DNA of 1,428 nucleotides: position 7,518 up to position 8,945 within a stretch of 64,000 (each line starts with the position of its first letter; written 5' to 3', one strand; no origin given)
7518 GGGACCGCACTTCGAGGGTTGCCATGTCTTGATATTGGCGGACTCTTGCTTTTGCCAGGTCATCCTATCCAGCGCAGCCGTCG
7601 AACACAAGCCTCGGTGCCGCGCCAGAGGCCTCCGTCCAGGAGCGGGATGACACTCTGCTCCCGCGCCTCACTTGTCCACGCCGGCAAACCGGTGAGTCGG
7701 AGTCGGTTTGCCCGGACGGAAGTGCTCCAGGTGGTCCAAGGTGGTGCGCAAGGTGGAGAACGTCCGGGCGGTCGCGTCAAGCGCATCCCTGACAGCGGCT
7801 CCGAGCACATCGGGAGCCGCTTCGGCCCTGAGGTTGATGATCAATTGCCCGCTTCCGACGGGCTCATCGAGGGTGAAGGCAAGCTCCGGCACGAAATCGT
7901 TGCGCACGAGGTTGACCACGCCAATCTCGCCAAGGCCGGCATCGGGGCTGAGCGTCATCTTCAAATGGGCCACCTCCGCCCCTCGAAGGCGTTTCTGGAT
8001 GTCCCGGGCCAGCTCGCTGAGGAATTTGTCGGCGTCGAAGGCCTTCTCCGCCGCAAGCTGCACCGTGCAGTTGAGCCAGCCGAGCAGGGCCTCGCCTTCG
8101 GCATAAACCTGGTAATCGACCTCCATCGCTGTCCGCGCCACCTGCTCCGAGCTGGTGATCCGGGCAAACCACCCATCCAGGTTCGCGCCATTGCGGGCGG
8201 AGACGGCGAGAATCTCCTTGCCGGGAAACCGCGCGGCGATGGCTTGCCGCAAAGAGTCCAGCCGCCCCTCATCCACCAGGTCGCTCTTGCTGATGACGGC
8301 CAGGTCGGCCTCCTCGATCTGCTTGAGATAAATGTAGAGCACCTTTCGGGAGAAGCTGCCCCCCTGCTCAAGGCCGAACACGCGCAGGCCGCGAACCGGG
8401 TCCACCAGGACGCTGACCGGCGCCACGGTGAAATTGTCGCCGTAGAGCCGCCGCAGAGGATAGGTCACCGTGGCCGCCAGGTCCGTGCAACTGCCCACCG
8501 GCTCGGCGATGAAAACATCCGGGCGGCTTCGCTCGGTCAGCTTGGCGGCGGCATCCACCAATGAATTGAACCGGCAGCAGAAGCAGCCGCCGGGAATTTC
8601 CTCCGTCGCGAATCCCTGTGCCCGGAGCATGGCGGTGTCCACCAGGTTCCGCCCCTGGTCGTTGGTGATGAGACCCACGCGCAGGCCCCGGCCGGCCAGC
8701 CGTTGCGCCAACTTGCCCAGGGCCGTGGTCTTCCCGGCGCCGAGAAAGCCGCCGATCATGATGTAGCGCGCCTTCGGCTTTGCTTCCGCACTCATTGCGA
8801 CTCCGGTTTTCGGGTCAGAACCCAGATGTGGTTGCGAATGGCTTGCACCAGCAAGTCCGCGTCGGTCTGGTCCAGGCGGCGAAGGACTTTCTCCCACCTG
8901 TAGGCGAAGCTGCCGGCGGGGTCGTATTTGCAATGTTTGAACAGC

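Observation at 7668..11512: Tightly coupled three-gene operon: Tat-exported nitroreductase-like protein, 662-aa orphan protein, COG0523-like GTPase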

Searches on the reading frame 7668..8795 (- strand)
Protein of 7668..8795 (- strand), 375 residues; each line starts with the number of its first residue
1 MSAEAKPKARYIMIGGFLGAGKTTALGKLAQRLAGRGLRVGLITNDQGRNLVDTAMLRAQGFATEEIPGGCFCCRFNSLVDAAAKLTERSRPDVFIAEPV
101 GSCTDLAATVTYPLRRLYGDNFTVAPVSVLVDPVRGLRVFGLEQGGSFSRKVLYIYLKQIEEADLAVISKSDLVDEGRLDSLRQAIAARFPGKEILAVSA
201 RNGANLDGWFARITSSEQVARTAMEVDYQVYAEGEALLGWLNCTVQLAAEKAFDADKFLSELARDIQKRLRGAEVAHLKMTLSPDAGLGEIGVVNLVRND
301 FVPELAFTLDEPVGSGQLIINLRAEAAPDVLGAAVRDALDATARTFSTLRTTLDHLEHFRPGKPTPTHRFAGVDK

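Call 3: search_protein_families(library=pfam, proteins=[window:7668-8795:-], max_evalue=0.1)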
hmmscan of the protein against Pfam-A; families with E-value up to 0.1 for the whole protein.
window:7668-8795:- (375 aa): 11 families
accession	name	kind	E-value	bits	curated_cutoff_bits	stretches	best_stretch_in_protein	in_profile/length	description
PF02492.25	cobW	-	3.2e-23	82.7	20.7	1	12-190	3-173/180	CobW/HypB/UreG, nucleotide-binding domain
PF00448.28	SRP54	-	2.6e-05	24.4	22.7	1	11-49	3-41/196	SRP54-type protein, GTPase domain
PF25199.1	nSTAND_NTPase5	-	3.1e-05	24.3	34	1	4-59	36-92/145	Novel STAND NTPase 5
PF03205.20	MobB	-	0.00046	20.5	26.6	1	13-48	3-38/133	Molybdopterin guanine dinucleotide synthesis protein B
PF03308.22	MeaB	-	0.0016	17.9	23.1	1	8-48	32-72/273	Methylmalonyl Co-A mutase-associated GTPase MeaB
PF01656.29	CbiA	-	0.003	18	25.4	1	19-181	9-54/125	CobQ/CobB/MinD/ParA nucleotide binding domain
PF07015.17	VirC1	-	0.0068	16.2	24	1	19-52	12-45/231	VirC1 protein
PF02374.21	ArsA_ATPase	-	0.014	15.1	24.3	1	10-54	2-46/305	Anion-transporting ATPase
PF03266.21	NTPase_1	-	0.023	15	23.9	1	12-42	2-32/168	NTPase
PF13238.12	AAA_18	-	0.029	15.3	29.4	1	12-41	1-25/128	AAA domain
PF13604.12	AAA_30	-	0.056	13.6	27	0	8-43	17-52/191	AAA domain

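Call 4: search_protein_families(library=ncbifam, proteins=[window:7668-8795:-], max_evalue=0.1)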
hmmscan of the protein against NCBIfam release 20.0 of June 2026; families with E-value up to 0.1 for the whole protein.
window:7668-8795:- (375 aa): 24 families
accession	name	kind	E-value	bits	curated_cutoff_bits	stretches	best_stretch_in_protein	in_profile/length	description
NF041053.1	CobW_rel_Se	equivalog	9.8e-19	67.8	180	1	10-208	2-189/195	CobW-related selenoprotein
TIGR02475.1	CobW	equivalog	1.1e-12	47.6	332.1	2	12-96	7-97/342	cobalamin biosynthesis protein CobW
NF038288.1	chaper_GTP_ZigA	equivalog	1.1e-11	44.3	600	1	13-198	5-209/390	zinc metallochaperone GTPase ZigA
TIGR00073.1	hypB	equivalog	1.1e-08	34.9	121.2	2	17-102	38-121/217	hydrogenase nickel incorporation protein HypB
NF008578.0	PRK11537.1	equivalog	1.1e-07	31.3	361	1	13-133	8-132/318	GTPase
TIGR03499.1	FlhF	equivalog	2.2e-06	27.9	174.15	1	3-49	192-240/286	flagellar biosynthesis GTPase FlhF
TIGR00750.1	lao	equivalog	0.00031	19.9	240.75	1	8-51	33-76/300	methylmalonyl Co-A mutase-associated GTPase MeaB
TIGR01425.1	SRP54_euk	equivalog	0.00068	18.6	576.25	1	5-49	96-140/428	signal recognition particle protein SRP54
TIGR00064.1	ftsY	equivalog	0.00077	18.8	260.7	1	6-46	76-116/279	signal recognition particle-docking protein FtsY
TIGR04291.1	arsen_driv_ArsA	equivalog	0.001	17.8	650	1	6-56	317-367/565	arsenical pump-driving ATPase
TIGR00959.1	ffh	equivalog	0.0011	17.8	473.2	1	7-49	97-140/428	signal recognition particle protein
NF011057.0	PRK14489.1-2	subfamily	0.0015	17.9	541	1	8-47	201-240/363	bifunctional molybdenum cofactor guanylyltransferase MobA/molybdopterin-guanine dinucleotide biosynthesis adaptor protein MobB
NF010423.0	PRK13849.1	equivalog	0.0028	17.1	313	1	19-106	12-98/231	conjugal transfer ATPase VirC1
NF006958.0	PRK09435.1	equivalog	0.0033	16.5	329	0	7-46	55-94/333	methylmalonyl Co-A mutase-associated GTPase MeaB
TIGR00176.1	mobB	equivalog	0.0036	17.3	76.2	1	13-47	3-37/155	molybdopterin-guanine dinucleotide biosynthesis protein B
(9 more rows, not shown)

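Call 7: search_solved_structures(query=window:7668-8795:-, max_evalue=0.01)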
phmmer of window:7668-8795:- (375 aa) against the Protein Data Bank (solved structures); distinct sequences matched with E-value up to 0.01: 12.
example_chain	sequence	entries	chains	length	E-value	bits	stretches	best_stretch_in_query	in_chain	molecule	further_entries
1nij_A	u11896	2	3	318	1.2e-06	31.3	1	13-174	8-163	Hypothetical protein yjiA | Uncharacterized GTP-binding protein YjiA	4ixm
4ixn_A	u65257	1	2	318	0.00012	24.7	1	13-174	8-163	Uncharacterized GTP-binding protein YjiA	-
9nbl_A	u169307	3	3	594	0.0012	21.4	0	12-63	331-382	Arsenite transporter ATPase-like protein,arsA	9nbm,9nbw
5zme_A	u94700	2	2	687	0.0018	20.9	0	7-55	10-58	ATPase ARSA1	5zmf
5l3r_B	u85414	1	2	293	0.0026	20.3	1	9-51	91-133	Cell division protein FtsY homolog, chloroplastic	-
3b9q_A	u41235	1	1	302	0.0027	20.3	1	9-50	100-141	Chloroplast SRP receptor homolog, alpha subunit CPFTSY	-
8rix_A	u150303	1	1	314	0.0029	20.2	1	9-50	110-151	Cell division protein FtsY homolog, chloroplastic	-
2og2_A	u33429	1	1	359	0.0034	19.9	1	9-50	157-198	Putative signal recognition particle receptor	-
3dm5_A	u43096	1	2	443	0.0038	19.7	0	4-49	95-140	Signal recognition 54 kDa protein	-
7epk_A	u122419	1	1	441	0.0044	19.6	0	7-49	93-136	Signal recognition particle 54 kDa protein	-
2v3c_C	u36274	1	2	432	0.0056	19.2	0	5-50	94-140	SIGNAL RECOGNITION 54 KDA PROTEIN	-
3ndb_B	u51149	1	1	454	0.0068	18.9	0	5-50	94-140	Signal recognition 54 kDa protein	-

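Call 15: find_homologous_proteins(query=window:7668-8795:-)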
Query window:7668-8795:- (375 aa): 8000 proteins with E <= 0.001 among 8000 candidates; the best 120 are listed.
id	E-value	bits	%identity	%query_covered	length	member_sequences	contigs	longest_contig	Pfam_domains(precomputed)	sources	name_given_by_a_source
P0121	1.3e-243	826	100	100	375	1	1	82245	PF02492.26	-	-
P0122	4.5e-243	824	100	100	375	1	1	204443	PF02492.26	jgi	jgi:G3E family GTPase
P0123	2.5e-216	736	89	98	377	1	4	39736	PF02492.26,PF00448.29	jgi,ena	jgi:G3E family GTPase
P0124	1.3e-211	720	87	100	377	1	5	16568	PF02492.26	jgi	jgi:G3E family GTPase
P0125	1.4e-211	720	87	100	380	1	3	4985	PF02492.26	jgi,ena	-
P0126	8.8e-211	718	86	100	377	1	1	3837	PF02492.26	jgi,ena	-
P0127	1.2e-210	717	86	100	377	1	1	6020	PF02492.26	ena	-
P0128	1.3e-210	717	88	98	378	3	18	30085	PF02492.26,PF00448.29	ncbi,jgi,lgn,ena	ncbi:MAG: GTP-binding protein [Verrucomicrobiota bacterium]|jgi:G3E family GTPase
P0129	1.4e-207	707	87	98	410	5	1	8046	PF02492.26,PF00448.29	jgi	jgi:G3E family GTPase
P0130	3.0e-207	706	85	99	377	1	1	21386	PF02492.26,PF00448.29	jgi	jgi:G3E family GTPase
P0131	4.0e-203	692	84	98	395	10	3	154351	PF02492.26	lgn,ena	-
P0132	4.2e-203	692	84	98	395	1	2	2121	PF02492.26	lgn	-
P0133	2.4e-195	667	82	97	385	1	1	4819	PF02492.26,PF00448.29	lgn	-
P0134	4.7e-194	663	82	98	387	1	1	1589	PF02492.26,PF00448.29,PF03308.23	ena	-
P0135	5.9e-194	662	81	98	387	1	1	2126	PF02492.26,PF00448.29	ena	-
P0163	2.7e-188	644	79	98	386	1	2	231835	PF02492.26,PF00448.29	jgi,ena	jgi:G3E family GTPase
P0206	6.5e-186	636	78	98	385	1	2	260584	PF02492.26,PF00448.29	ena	-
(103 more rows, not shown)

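Call 16: find_encoding_contigs(protein=P0163, flank=6000, max_places=3)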
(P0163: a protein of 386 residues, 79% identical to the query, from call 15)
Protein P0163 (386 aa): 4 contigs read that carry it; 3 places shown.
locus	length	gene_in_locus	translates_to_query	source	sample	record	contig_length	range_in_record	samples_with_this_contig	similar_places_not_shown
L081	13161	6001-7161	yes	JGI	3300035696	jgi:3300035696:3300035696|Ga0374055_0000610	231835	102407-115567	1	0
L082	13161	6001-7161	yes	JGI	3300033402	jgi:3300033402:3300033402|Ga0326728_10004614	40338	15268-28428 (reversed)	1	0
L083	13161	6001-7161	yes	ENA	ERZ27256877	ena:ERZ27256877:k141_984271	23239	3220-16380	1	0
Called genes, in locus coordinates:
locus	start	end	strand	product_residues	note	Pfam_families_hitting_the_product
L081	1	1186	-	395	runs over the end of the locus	PF00072:Response_reg, PF07730:HisKA_3, PF02518:HATPase_c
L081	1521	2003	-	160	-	PF00072:Response_reg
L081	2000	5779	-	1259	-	PF13493:DUF4118, PF00989:PAS, PF08448:PAS_4, PF13426:PAS_9, PF08447:PAS_3, PF00989:PAS, PF08448:PAS_4, PF13426:PAS_9, +15 more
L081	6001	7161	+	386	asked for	PF00448:SRP54 (weak), PF02492:cobW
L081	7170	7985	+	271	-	PF00230:MIP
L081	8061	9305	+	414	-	PF13173:AAA_14, PF13635:DUF4143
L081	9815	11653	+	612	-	PF04055:Radical_SAM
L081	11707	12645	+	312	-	-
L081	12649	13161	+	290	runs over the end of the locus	PF00483:NTP_transferase, PF12804:NTP_transf_3 (weak)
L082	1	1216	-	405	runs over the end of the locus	PF00072:Response_reg, PF07730:HisKA_3, PF02518:HATPase_c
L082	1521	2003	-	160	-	PF00072:Response_reg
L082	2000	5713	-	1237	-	PF13493:DUF4118, PF00989:PAS, PF08448:PAS_4, PF13426:PAS_9, PF08447:PAS_3, PF00989:PAS, PF08448:PAS_4, PF13426:PAS_9, +15 more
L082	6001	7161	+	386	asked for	PF00448:SRP54 (weak), PF02492:cobW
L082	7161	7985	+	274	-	PF00230:MIP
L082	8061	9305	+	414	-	PF13173:AAA_14, PF13635:DUF4143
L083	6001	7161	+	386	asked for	PF00448:SRP54 (weak), PF02492:cobW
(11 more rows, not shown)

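Call 17: find_encoding_contigs(protein=P0206, flank=6000, max_places=3)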
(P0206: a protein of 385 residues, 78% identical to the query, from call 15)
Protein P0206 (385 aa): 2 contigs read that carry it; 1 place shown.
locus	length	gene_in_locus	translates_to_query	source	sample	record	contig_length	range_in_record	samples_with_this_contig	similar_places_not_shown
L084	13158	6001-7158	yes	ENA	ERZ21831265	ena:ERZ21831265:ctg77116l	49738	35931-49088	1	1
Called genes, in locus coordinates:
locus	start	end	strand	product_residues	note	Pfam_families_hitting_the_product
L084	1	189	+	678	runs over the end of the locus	PF00122:E1-E2_ATPase, PF00702:Hydrolase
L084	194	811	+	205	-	PF02669:KdpC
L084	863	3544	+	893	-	PF02702:KdpD, PF00582:Usp, PF13493:DUF4118, PF13492:GAF_3, PF00512:HisKA, PF02518:HATPase_c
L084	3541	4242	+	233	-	PF00072:Response_reg, PF00486:Trans_reg_C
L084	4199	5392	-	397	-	PF02417:Chromate_transp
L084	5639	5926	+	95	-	PF01022:HTH_5, PF12840:HTH_20, PF25212:HVO_A0114 (faint)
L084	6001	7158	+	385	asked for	PF00448:SRP54 (weak), PF02492:cobW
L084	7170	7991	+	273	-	PF00230:MIP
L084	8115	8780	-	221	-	-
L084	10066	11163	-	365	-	PF00589:Phage_integrase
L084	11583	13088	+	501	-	PF01408:GFO_IDH_MocA, PF19051:GFO_IDH_MocA_C2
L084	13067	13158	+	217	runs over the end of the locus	PF02660:G3P_acyltransf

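Call 18: find_encoding_contigs(protein=P0131, flank=6000, max_places=3)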
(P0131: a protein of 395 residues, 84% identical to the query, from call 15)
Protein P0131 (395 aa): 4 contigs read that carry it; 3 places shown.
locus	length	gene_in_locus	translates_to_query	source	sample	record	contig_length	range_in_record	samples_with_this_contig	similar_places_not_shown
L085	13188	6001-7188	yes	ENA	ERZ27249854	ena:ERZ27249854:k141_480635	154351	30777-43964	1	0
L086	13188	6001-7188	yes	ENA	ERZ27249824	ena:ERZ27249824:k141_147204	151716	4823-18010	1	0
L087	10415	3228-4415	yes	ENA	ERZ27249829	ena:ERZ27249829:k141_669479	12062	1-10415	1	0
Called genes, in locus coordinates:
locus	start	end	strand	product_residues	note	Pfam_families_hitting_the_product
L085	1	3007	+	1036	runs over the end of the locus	PF00873:ACR_tran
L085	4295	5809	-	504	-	PF17957:Big_7 (faint), PF18998:Flg_new_2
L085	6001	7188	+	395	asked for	PF02492:cobW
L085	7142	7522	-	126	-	PF00072:Response_reg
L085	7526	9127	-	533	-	PF08447:PAS_3, PF13426:PAS_9 (faint), PF00989:PAS, PF08448:PAS_4, PF00512:HisKA, PF02518:HATPase_c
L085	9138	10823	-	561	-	PF08447:PAS_3, PF08448:PAS_4 (weak), PF13426:PAS_9 (faint), PF00989:PAS, PF08447:PAS_3, PF08448:PAS_4, PF00512:HisKA, PF02518:HATPase_c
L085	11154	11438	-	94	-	-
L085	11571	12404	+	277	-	PF07963:N_methyl (weak)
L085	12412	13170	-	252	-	-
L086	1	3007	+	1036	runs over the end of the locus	PF00873:ACR_tran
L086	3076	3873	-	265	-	-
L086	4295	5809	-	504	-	PF17957:Big_7 (faint), PF18998:Flg_new_2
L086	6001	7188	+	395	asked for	PF02492:cobW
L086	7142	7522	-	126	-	PF00072:Response_reg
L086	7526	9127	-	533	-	PF08447:PAS_3, PF13426:PAS_9 (faint), PF00989:PAS, PF08448:PAS_4, PF00512:HisKA, PF02518:HATPase_c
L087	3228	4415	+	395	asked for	PF02492:cobW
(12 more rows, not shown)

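Call 30: find_related_loci(query=A3, collection=metagenome_contigs, flank=5000)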
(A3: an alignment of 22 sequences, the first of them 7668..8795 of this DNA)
Query A3 (375 aa) in metagenome_contigs; peptide patterns used: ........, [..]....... (x = any residue, [..] = any of these).
600 stretches matched a pattern (row limit reached: there are more); 562 encode a relative of the query (tblastn E <= 1e-3); the best 80 are kept; 80 distinct loci.
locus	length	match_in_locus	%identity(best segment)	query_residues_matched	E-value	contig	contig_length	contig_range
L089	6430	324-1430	89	7-375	0e+0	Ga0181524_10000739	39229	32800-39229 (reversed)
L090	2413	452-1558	81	5-370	0e+0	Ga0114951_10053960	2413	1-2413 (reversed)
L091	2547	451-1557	81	5-370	0e+0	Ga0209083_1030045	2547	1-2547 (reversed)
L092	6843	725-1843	78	1-370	0e+0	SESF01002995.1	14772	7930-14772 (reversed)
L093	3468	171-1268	79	8-370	0e+0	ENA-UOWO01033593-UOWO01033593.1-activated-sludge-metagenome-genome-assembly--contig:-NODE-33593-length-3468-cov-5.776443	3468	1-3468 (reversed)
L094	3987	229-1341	79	2-370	0e+0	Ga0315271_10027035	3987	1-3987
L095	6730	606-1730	78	1-370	0e+0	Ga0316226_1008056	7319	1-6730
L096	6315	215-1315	79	6-370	0e+0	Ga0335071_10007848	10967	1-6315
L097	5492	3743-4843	78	7-370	0e+0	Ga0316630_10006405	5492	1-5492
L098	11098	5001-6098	79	8-370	0e+0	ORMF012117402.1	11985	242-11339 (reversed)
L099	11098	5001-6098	75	8-370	0e+0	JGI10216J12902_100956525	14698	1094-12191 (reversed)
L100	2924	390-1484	75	8-370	0e+0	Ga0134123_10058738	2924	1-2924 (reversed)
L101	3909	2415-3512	75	8-370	0e+0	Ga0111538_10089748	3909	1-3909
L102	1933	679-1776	77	8-370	0e+0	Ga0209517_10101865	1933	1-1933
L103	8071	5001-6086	74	10-370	0e+0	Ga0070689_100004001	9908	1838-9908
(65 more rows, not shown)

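Call 36: find_encoding_contigs(protein=P0128, flank=5000, max_places=4)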
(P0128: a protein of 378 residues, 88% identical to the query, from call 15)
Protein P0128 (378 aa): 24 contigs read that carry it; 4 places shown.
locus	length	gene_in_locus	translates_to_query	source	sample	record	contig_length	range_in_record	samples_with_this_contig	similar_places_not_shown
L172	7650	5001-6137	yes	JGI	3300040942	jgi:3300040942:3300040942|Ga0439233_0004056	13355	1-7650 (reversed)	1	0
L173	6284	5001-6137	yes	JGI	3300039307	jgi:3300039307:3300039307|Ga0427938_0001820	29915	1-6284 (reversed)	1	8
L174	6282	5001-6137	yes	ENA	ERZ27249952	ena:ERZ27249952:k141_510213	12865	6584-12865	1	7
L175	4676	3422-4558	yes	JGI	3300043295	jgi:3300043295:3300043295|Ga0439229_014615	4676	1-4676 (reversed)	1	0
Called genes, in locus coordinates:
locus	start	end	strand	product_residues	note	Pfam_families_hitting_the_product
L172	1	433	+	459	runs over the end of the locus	PF01053:Cys_Met_Meta_PP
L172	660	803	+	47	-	-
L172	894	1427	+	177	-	PF13189:Cytidylate_kin2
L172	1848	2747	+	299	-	PF01471:PG_binding_1, PF03734:YkuD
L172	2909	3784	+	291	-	PF01261:AP_endonuc_2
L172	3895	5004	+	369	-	PF00150:Cellulase (weak)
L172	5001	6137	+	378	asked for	PF00448:SRP54 (weak), PF02492:cobW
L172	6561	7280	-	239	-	-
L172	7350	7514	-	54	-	-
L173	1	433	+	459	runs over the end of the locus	PF01053:Cys_Met_Meta_PP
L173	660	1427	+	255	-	PF13189:Cytidylate_kin2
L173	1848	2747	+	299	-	PF01471:PG_binding_1, PF03734:YkuD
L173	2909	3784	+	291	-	PF01261:AP_endonuc_2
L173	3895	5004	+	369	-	PF00150:Cellulase (weak)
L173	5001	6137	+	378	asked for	PF00448:SRP54 (weak), PF02492:cobW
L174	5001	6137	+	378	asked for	PF00448:SRP54 (weak), PF02492:cobW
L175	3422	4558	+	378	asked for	PF00448:SRP54 (weak), PF02492:cobW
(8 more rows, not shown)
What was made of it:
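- Checked: It also joins a GTPase homologue to an unrelated cellulase-like gene in L172-175 (call 36).
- The GTPase shows the same 4-nt overlap with an unrelated gene in L172-175 (call 36).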

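Call 37: find_encoding_contigs(protein=P0124, flank=5000, max_places=3)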
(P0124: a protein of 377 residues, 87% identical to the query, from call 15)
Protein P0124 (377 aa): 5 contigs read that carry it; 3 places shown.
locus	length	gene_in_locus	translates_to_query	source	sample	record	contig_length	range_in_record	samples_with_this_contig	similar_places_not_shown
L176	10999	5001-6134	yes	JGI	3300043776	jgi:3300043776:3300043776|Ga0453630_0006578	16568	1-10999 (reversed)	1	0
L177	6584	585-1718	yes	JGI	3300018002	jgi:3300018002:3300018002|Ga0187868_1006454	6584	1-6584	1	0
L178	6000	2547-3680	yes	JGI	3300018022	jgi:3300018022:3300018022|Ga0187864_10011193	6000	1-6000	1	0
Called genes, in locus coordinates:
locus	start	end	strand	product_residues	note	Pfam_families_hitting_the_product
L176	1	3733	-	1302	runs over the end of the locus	PF01580:FtsK_SpoIIIE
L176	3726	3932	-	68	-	-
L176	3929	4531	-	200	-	-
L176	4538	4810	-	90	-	PF06013:WXG100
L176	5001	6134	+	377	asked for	PF02492:cobW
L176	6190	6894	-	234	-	-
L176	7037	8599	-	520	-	PF00884:Sulfatase, PF01663:Phosphodiest (faint), PF16347:SGSH_C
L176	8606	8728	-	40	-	-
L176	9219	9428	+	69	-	-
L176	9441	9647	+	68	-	PF01954:AF2212-like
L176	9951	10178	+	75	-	-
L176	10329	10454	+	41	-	-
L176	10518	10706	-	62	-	-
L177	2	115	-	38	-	?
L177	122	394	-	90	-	PF06013:WXG100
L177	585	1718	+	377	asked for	PF02492:cobW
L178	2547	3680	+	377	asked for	PF02492:cobW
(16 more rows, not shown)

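Call 60: search_solved_structures(query=A3, max_evalue=0.01, show_alignments=2)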
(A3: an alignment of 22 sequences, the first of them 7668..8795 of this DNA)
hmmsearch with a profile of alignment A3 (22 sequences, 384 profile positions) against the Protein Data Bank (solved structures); distinct sequences matched with E-value up to 0.01: 43.
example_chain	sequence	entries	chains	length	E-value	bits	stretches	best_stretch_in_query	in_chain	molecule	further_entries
1nij_A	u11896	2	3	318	3.1e-07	32.7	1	20-198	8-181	Hypothetical protein yjiA | Uncharacterized GTP-binding protein YjiA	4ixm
9pf4_A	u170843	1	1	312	4.5e-05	25.6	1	9-56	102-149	Signal recognition particle subunit SRP54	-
4ixn_A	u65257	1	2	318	5e-05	25.5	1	20-198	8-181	Uncharacterized GTP-binding protein YjiA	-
6cy1_A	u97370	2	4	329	8e-05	24.8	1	10-57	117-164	Signal recognition particle receptor FtsY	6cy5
3md0_A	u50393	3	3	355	0.00015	23.9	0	162-235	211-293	Arginine/ornithine transport system ATPase | Probable GTPase Rv1496/MT1543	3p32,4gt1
5l3r_B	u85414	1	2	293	0.0002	23.5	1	7-56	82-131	Cell division protein FtsY homolog, chloroplastic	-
3b9q_A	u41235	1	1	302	0.00021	23.4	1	7-56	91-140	Chloroplast SRP receptor homolog, alpha subunit CPFTSY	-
8rix_A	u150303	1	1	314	0.00022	23.4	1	7-56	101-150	Cell division protein FtsY homolog, chloroplastic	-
2og2_A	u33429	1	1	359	0.00027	23.1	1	7-56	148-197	Putative signal recognition particle receptor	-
3dm5_A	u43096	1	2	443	0.00033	22.8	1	11-56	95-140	Signal recognition 54 kDa protein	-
1f48_A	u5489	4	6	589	0.00034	22.7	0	16-58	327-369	ARSENITE-TRANSLOCATING ATPASE | ARSENICAL PUMP-DRIVING ATPASE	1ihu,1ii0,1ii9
3dm9_B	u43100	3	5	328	0.00038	22.6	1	10-55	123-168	Signal recognition particle receptor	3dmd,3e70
5zme_A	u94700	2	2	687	0.00042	22.4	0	12-61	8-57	ATPase ARSA1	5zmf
1j8m_F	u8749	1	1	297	0.00078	21.5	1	17-56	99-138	SIGNAL RECOGNITION 54 KDA PROTEIN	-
5l3v_A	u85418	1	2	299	0.00091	21.3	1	17-56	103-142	Signal recognition particle 54 kDa protein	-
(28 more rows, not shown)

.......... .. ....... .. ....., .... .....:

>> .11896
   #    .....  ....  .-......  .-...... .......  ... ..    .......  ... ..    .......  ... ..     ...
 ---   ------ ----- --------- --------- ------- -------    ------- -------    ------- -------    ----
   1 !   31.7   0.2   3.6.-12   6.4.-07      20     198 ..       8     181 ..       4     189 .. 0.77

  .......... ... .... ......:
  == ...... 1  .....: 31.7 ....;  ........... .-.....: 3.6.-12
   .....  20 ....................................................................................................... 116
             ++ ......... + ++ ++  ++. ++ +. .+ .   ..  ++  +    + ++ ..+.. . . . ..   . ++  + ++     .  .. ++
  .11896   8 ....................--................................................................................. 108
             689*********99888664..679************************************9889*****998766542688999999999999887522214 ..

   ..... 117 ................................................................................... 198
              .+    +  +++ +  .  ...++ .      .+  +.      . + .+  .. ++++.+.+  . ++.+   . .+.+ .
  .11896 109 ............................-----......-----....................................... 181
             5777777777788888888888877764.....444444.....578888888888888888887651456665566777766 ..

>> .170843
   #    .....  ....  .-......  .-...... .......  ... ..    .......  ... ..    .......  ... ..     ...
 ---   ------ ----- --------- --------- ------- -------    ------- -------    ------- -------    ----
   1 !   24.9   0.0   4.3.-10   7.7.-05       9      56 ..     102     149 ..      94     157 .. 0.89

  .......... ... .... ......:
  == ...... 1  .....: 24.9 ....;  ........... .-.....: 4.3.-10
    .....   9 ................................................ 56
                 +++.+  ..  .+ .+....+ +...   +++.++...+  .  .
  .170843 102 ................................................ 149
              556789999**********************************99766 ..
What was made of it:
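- Closest known: COG0523 G3E GTPases. Same: YjiA is the best PDB sequence hit (calls 7, 60).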
